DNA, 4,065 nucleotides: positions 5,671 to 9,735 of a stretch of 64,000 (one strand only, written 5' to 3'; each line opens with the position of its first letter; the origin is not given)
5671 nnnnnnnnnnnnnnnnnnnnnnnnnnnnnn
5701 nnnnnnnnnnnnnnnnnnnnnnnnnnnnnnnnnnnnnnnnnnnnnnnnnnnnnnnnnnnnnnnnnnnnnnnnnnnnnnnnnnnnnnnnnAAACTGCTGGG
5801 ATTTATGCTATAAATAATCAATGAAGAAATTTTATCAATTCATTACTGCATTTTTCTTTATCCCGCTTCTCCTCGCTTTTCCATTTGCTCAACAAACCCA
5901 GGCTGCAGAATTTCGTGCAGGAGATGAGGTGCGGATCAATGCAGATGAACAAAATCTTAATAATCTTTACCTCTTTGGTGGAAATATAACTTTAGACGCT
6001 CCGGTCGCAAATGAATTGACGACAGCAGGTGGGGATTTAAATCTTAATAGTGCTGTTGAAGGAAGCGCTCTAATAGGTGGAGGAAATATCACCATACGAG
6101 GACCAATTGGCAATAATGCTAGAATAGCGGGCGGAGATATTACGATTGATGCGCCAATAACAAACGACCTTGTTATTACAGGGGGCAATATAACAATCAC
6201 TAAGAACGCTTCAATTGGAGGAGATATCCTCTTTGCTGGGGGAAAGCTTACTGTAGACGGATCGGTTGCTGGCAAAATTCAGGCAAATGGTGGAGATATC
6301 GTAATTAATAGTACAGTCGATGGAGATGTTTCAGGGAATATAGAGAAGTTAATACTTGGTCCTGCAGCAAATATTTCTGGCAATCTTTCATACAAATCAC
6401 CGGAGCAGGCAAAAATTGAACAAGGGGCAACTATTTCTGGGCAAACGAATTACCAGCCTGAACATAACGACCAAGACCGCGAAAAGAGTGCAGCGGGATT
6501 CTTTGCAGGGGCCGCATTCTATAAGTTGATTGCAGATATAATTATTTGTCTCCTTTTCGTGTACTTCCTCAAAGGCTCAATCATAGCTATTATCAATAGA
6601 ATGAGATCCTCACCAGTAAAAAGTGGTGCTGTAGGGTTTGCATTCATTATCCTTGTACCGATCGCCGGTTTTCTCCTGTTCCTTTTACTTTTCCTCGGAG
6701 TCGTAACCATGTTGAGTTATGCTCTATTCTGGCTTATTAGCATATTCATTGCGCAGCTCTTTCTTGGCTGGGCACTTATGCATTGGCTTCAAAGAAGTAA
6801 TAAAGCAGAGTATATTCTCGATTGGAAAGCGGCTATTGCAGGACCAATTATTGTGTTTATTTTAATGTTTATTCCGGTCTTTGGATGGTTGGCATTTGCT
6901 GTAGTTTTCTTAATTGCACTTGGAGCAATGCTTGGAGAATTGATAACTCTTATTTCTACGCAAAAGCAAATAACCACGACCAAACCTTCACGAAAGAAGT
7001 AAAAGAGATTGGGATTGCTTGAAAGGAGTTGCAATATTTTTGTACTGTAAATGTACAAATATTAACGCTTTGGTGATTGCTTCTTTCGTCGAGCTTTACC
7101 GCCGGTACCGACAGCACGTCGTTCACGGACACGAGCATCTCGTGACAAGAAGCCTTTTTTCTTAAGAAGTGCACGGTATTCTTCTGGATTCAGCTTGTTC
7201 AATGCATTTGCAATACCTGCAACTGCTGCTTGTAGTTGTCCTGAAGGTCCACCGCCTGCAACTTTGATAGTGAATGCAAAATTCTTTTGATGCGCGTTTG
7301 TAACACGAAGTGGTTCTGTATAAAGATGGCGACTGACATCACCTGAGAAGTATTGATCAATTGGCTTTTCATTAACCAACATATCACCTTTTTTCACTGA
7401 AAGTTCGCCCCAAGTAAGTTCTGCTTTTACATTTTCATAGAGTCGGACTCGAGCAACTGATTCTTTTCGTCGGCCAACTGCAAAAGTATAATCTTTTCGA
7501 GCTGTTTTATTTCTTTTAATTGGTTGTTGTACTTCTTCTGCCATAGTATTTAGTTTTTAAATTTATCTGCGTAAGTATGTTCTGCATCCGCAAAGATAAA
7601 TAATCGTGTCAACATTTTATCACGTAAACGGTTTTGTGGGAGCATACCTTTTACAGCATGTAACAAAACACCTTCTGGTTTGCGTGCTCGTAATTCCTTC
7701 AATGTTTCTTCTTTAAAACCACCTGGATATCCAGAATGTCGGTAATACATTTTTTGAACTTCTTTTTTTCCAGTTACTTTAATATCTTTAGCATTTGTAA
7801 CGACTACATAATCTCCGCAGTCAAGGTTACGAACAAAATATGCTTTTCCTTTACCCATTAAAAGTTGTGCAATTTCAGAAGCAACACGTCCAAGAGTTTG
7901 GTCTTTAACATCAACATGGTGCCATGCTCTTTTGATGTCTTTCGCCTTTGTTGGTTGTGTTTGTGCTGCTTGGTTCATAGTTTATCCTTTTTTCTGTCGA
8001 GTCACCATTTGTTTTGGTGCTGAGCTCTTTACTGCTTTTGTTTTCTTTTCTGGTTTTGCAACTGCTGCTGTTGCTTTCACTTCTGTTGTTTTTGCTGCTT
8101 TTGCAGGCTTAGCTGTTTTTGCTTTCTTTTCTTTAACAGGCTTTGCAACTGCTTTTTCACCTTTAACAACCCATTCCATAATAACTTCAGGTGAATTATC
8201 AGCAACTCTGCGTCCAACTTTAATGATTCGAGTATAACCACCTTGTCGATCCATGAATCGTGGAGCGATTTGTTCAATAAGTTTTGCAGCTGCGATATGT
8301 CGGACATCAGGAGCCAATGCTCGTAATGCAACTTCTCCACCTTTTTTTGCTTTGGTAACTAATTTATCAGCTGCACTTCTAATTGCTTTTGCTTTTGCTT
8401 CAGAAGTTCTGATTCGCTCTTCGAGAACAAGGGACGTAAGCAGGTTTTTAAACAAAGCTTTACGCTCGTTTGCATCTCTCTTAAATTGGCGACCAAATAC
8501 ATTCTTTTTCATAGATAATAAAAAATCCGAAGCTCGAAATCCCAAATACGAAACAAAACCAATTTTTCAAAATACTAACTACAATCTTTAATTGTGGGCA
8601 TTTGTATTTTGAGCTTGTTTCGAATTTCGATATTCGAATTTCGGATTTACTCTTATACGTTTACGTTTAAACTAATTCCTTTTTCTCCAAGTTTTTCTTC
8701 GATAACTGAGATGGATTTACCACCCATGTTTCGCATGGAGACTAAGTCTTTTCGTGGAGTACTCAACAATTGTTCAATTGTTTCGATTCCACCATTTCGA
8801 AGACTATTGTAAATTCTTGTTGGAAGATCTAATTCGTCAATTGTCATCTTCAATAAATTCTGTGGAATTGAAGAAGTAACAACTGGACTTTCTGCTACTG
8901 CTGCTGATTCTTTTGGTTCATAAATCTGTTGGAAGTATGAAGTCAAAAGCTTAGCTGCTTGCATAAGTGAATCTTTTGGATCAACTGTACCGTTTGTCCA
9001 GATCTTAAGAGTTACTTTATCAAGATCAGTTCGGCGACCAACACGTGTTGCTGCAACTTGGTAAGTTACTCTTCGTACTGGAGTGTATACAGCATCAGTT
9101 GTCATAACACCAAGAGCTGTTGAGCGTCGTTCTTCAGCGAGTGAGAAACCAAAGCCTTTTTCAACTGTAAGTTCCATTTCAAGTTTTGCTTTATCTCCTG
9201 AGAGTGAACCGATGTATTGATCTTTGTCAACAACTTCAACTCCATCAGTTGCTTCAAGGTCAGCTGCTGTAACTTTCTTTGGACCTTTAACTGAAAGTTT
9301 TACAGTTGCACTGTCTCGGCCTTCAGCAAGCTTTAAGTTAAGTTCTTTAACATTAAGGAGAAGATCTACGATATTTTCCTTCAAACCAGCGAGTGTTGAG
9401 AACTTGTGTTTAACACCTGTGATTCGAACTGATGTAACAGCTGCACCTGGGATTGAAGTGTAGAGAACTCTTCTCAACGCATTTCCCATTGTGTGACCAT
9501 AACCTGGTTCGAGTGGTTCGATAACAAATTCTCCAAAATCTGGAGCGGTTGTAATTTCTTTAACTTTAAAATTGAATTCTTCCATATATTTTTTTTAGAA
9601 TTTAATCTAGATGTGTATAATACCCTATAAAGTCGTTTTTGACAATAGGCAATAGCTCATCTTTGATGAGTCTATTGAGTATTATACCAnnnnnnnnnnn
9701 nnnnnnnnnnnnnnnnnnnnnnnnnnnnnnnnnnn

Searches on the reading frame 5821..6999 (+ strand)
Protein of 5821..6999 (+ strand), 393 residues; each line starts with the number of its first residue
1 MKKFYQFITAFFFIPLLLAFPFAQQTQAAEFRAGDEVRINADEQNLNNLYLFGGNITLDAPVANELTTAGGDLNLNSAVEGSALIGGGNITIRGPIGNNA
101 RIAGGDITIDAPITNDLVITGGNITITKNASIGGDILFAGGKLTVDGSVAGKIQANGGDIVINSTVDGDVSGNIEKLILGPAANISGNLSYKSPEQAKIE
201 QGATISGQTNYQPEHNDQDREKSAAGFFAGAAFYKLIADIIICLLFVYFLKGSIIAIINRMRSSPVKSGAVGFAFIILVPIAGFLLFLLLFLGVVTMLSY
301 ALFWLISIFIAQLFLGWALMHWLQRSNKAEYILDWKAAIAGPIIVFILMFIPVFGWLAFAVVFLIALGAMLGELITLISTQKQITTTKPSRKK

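Call 11: search_protein_families(library=pfam, proteins=[window:5821-6999:+], max_evalue=0.001)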
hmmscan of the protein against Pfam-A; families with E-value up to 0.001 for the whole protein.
window:5821-6999:+ (393 aa): 1 family
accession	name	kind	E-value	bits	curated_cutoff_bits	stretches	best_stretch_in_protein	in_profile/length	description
PF04519.19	Bactofilin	-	4.1e-06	27.4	27.9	0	105-171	17-81/98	Polymer-forming cytoskeletal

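Call 36: find_encoding_contigs(protein=window:5821-6999:+, flank=10000, max_places=10)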
Protein window:5821-6999:+ (393 aa): 6 contigs read that carry it; 5 places shown.
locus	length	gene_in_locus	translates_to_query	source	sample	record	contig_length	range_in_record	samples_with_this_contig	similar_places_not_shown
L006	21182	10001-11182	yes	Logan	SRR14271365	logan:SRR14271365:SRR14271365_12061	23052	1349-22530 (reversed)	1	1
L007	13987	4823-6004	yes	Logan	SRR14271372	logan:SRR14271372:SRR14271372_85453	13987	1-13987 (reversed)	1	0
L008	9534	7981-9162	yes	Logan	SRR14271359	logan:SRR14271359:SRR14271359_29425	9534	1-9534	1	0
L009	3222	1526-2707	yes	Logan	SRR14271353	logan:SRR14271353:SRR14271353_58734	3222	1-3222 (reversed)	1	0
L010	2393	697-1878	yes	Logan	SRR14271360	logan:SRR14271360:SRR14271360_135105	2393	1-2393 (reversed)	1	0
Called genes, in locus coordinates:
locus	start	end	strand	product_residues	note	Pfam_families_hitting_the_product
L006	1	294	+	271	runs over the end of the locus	?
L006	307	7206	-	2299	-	-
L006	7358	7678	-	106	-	-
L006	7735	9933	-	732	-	-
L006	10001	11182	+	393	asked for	PF04519:Bactofilin (faint), PF26514:DUF8173 (weak)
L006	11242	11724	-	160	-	PF00380:Ribosomal_S9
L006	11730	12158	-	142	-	PF00572:Ribosomal_L13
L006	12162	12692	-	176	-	PF01196:Ribosomal_L17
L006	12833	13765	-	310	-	PF01193:RNA_pol_L, PF01000:RNA_pol_A_bac, PF03118:RNA_pol_A_CTD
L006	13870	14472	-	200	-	PF00163:Ribosomal_S4, PF01479:S4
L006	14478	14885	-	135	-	PF00411:Ribosomal_S11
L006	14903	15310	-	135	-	PF00416:Ribosomal_S13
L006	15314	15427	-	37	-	PF00444:Ribosomal_L36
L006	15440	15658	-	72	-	PF01176:eIF-1a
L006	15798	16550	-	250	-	PF00557:Peptidase_M24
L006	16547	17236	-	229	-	PF02224:Cytidylate_kin, PF13189:Cytidylate_kin2, PF13238:AAA_18 (weak)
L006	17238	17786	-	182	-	PF00406:ADK, PF02223:Thymidylate_kin (faint), PF13207:AAA_17, PF13238:AAA_18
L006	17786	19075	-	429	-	PF00344:SecY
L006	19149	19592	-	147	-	PF00828:Ribosomal_L27A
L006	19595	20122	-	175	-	PF00333:Ribosomal_S5, PF03719:Ribosomal_S5_C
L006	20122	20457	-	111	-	PF00861:Ribosomal_L18p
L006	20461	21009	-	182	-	PF00347:Ribosomal_L6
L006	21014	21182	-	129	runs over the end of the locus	PF00410:Ribosomal_S8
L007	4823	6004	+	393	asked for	PF04519:Bactofilin (faint), PF26514:DUF8173 (weak)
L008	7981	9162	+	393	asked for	PF04519:Bactofilin (faint), PF26514:DUF8173 (weak)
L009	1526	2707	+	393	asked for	PF04519:Bactofilin (faint), PF26514:DUF8173 (weak)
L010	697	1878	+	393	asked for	PF04519:Bactofilin (faint), PF26514:DUF8173 (weak)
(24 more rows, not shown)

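Call 38: search_protein_families(library=pfam, proteins=[L006:310-7206:-, L006:310-2016:-, L006:2017-3600:-], max_evalue=1)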
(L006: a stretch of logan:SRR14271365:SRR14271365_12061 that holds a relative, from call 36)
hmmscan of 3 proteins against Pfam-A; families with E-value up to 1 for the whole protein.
L006:310-7206:- (2299 aa): 2 families
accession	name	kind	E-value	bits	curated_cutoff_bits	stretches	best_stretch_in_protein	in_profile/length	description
PF00535.33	Glycos_transf_2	-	0.00016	22.1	23.3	1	1241-1331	2-78/168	Glycosyl transferase family 2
PF17218.8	CBX7_C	-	0.15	12.2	22.2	1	1102-1118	5-21/33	CBX family C-terminal motif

L006:310-2016:- (569 aa): 0 families

L006:2017-3600:- (528 aa): 1 family
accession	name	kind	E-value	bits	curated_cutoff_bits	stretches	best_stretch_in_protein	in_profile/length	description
PF00535.33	Glycos_transf_2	-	2.4e-05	24.8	23.3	1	39-129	2-78/168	Glycosyl transferase family 2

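Call 39: search_solved_structures(query=L006:310-2016:-, max_evalue=1)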
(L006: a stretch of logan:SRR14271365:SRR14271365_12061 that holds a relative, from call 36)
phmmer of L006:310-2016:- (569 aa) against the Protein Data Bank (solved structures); distinct sequences matched with E-value up to 1: 0.

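Call 40: search_protein_families(library=ncbifam, proteins=[L006:310-7206:-, window:5821-6999:+], max_evalue=0.1)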
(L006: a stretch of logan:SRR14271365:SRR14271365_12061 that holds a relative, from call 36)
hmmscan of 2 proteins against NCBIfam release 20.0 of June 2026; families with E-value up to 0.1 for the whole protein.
L006:310-7206:- (2299 aa): 2 families
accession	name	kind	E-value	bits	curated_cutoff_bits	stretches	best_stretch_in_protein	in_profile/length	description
NF041875.1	EPS_EpsD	equivalog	1.7e-05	24.4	370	1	1243-1463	5-189/325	exopolysaccharide biosynthesis glycosyltransferase EpsD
TIGR04283.1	glyco_like_mftF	equivalog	0.033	13.8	182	0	1436-1490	143-190/221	TIGR04283 family arsenosugar biosynthesis glycosyltransferase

window:5821-6999:+ (393 aa): 0 families

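Call 44: find_related_loci(query=A2, collection=genome_contigs, flank=8000)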
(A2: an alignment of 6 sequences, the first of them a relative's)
Query A2 (2299 aa) in genome_contigs; peptide patterns used: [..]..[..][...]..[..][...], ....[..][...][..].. (x = any residue, [..] = any of these).
556 stretches matched a pattern, but none encodes a relative of the query by tblastn (E <= 1e-3).

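Call 59: find_encoding_contigs(protein=P0165, flank=10000, max_places=4)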
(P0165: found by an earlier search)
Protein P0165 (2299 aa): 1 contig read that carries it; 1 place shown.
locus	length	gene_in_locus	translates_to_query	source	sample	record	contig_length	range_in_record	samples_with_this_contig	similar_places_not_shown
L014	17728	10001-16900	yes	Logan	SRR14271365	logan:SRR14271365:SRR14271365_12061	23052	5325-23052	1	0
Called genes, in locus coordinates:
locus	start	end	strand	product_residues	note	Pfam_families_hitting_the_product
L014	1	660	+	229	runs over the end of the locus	PF02224:Cytidylate_kin, PF13189:Cytidylate_kin2, PF13238:AAA_18 (weak)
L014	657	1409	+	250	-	PF00557:Peptidase_M24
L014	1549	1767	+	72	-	PF01176:eIF-1a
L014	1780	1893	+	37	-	PF00444:Ribosomal_L36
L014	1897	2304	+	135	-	PF00416:Ribosomal_S13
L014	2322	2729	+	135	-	PF00411:Ribosomal_S11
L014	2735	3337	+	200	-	PF00163:Ribosomal_S4, PF01479:S4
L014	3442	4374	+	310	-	PF01193:RNA_pol_L, PF01000:RNA_pol_A_bac, PF03118:RNA_pol_A_CTD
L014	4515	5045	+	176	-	PF01196:Ribosomal_L17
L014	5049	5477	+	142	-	PF00572:Ribosomal_L13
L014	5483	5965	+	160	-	PF00380:Ribosomal_S9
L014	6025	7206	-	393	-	PF04519:Bactofilin (faint), PF26514:DUF8173 (weak)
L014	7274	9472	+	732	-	-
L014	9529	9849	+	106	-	-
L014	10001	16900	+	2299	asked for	-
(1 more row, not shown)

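Call 74: predict_structure(alignment_id=A6)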
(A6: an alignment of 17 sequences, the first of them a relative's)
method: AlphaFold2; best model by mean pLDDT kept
length: 1121 residues; sequences in the alignment: 17
mean_pLDDT: 63.8   pTM: 0.45
mean pLDDT of the five models: 63.8, 63.6, 63.2, 63.2, 63.0
residues with pLDDT >= 90: 200; 70-90: 359; 50-70: 160; < 50: 402
segments of 3 or more residues with pLDDT < 50: 1-87, 89-99, 101-113, 242-346, 411-431, 440-456, 476-480, 503-507, 558-591, 617-639, 641-696, 936-948
pLDDT, mean of each block of 10 residues (from residue 1): 29 33 32 28 32 29 29 33 45 45 44 60 85 85 86 83 60 62 81 88 86 83 84 71 41 39 45 35 23 23 25 28 28 27 47 65 72 69 71 63 49 39 30 52 32 46 69 52 68 82 53 82 77 80 77 56 40 34 38 70 67 52 33 42 30 23 24 25 28 47 84 93 94 95 93 91 89 92 93 94 79 93 94 83 82 95 82 91 95 92 87 89 83 51 48 86 93 78 86 81 87 81 64 75 88 91 73 72 89 88 90 69 48
secondary structure, 60 per line:
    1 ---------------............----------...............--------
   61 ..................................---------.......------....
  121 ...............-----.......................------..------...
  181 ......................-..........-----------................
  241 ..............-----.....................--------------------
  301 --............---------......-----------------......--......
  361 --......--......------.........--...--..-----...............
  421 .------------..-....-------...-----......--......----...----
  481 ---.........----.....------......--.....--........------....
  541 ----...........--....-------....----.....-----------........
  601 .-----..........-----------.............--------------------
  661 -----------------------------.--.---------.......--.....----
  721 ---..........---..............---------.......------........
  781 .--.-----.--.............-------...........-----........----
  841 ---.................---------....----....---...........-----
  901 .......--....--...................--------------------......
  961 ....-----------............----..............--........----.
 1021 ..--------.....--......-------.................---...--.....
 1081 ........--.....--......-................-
elements in order (helices of 4 or more, strands of 3 or more residues): H16-27 H38-52 H61-94 H104-110 H119-135 H141-163 H178-202 H204-213 H225-254 H260-280 H303-314 H324-329 E347-352 E355-360 E363-368 E371-376 E383-391 E394-396 E409-421 E437-440 E456-461 E464-469 E474-476 E484-486 H487-492 E497-501 E508-513 E516-520 E523-530 E537-540 E545-547 H548-555 H558-561 H569-572 H577-581 E593-601 E607-616 E628-640 H703-709 H712-716 H724-733 H737-750 E760-766 H773-781 E796-805 H813-823 E829-836 H844-860 E870-873 E878-881 H885-895 E901-907 H910-913 H916-934 E955-958 H959-964 H976-987 E995-1005 H1008-1015 H1031-1035 H1038-1043 H1051-1067 H1076-1088 E1091-1095 E1098-1103 H1105-1120

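Call 85: fold_search(model_id=the predicted structure, library=pdb)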
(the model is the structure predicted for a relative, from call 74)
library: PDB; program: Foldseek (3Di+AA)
matches with E <= 10: 860; with E <= 0.001: 69
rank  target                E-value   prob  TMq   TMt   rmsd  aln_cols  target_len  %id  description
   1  6yv7_B                8.1e-08  1.00  0.17  0.48  17.5       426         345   15  Mannosyltransferase PcManGT from Pyrobaculum calidifontis (released 2020-07-22)
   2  2z86_C                5.2e-07  1.00  0.16  0.28  16.9       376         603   13  Crystal structure of chondroitin polymerase from Escherichia coli strain K4 (K4CP) complexed with UDP-GlcUA and UDP (released 2008-09-16)
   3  9omm_B                7.4e-07  1.00  0.15  0.55  10.2       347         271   14  WrtF fucosyltransferase - tetrasaccharide product (released 2025-10-29)
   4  6yv7_A                8.6e-07  1.00  0.17  0.49  16.1       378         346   17  Mannosyltransferase PcManGT from Pyrobaculum calidifontis (released 2020-07-22)
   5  9omj_A                1.0e-06  1.00  0.14  0.52  10.9       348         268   12  WrtF fucosyltransferase - GDP-beta-L-fucose (released 2025-10-29)
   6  6p61_B                1.1e-06  1.00  0.15  0.76   7.6       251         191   16  Structure of a Glycosyltransferase from Leptospira borgpetersenii serovar Hardjo-bovis (strain JB197) (released 2019-07-10)
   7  9omm_A                1.2e-06  1.00  0.15  0.56  10.6       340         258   12  WrtF fucosyltransferase - tetrasaccharide product (released 2025-10-29)
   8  9omk_B                1.4e-06  1.00  0.15  0.57  10.1       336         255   14  WrtF fucosyltransferase - trisaccharide acceptor (released 2025-10-29)
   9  8sne_A                1.4e-06  1.00  0.16  0.32  14.6       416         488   10  Chlorella virus Hyaluronan Synthase bound to GlcA extended GlcNAc primer and UDP (released 2024-05-01)
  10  9yq5_A                1.4e-06  1.00  0.17  0.35  17.7       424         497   12  Chlorella virus hyaluronan synthase bound to an inserted UDP-GlcA (released 2025-12-10)
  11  2z87_A                1.6e-06  1.00  0.16  0.28  16.9       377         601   13  Crystal structure of chondroitin polymerase from Escherichia coli strain K4 (K4CP) complexed with UDP-GalNAc and UDP (released 2008-09-16)
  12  2z87_B                2.4e-06  1.00  0.16  0.28  15.9       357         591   14  Crystal structure of chondroitin polymerase from Escherichia coli strain K4 (K4CP) complexed with UDP-GalNAc and UDP (released 2008-09-16)
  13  8smp_A                2.5e-06  1.00  0.17  0.32  15.6       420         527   10  Xenopus laevis hyaluronan synthase 1, UDP-bound, gating loop inserted state (released 2024-05-01)
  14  9yq2_A                2.5e-06  1.00  0.17  0.35  17.8       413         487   11  Chlorella virus hyaluronan synthase bound to DDM (released 2025-12-10)
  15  2z86_B                3.0e-06  1.00  0.16  0.28   6.4       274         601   16  Crystal structure of chondroitin polymerase from Escherichia coli strain K4 (K4CP) complexed with UDP-GlcUA and UDP (released 2008-09-16)
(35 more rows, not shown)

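Call 87: search_solved_structures(query=A2, max_evalue=1)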
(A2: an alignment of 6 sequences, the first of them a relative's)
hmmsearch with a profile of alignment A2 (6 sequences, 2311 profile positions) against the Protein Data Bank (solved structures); distinct sequences matched with E-value up to 1: 0.

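Call 91: find_related_loci(query=P0165, collection=viral_contigs, flank=5000)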
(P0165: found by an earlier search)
Query P0165 (2299 aa) in viral_contigs; peptide patterns used: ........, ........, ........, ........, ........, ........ (x = any residue, [..] = any of these).
No stretch of DNA in the collection matches any of the patterns.

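Call 92: search_protein_families(library=phrogs, proteins=[P0165, window:5821-6999:+], max_evalue=0.01)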
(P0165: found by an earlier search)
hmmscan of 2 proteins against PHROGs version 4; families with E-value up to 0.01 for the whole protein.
P0165 (2299 aa): 0 families

window:5821-6999:+ (393 aa): 1 family
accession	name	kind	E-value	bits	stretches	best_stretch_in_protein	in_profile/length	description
phrog_3163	-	unknown function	0.00098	20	0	45-93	73-120/121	-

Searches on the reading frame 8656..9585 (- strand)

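Call 11: search_protein_families(library=pfam, proteins=[window:8656-9585:-], max_evalue=0.001)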
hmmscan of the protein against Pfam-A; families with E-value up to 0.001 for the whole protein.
window:8656-9585:- (310 aa): 4 families
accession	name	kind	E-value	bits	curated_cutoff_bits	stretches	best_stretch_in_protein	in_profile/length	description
PF01000.31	RNA_pol_A_bac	-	2.1e-27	96.1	33.9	1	53-168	1-119/119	RNA polymerase Rpb3/RpoA insert domain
PF01193.29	RNA_pol_L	-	6.4e-22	77.5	24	1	23-216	1-72/74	RNA polymerase Rpb3/Rpb11 dimerisation domain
PF03118.21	RNA_pol_A_CTD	-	2.9e-16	59.4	23.8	1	243-301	9-67/67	Bacterial RNA polymerase, alpha chain C terminal domain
PF13656.11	RNA_pol_L_2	-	0.00028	21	27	0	189-221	40-72/75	RNA polymerase Rpb3/Rpb11 dimerisation domain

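Call 92: search_protein_families(library=phrogs, proteins=[P0165], max_evalue=0.01)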
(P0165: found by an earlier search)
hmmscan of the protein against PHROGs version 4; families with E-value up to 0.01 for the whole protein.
P0165 (2299 aa): 0 families
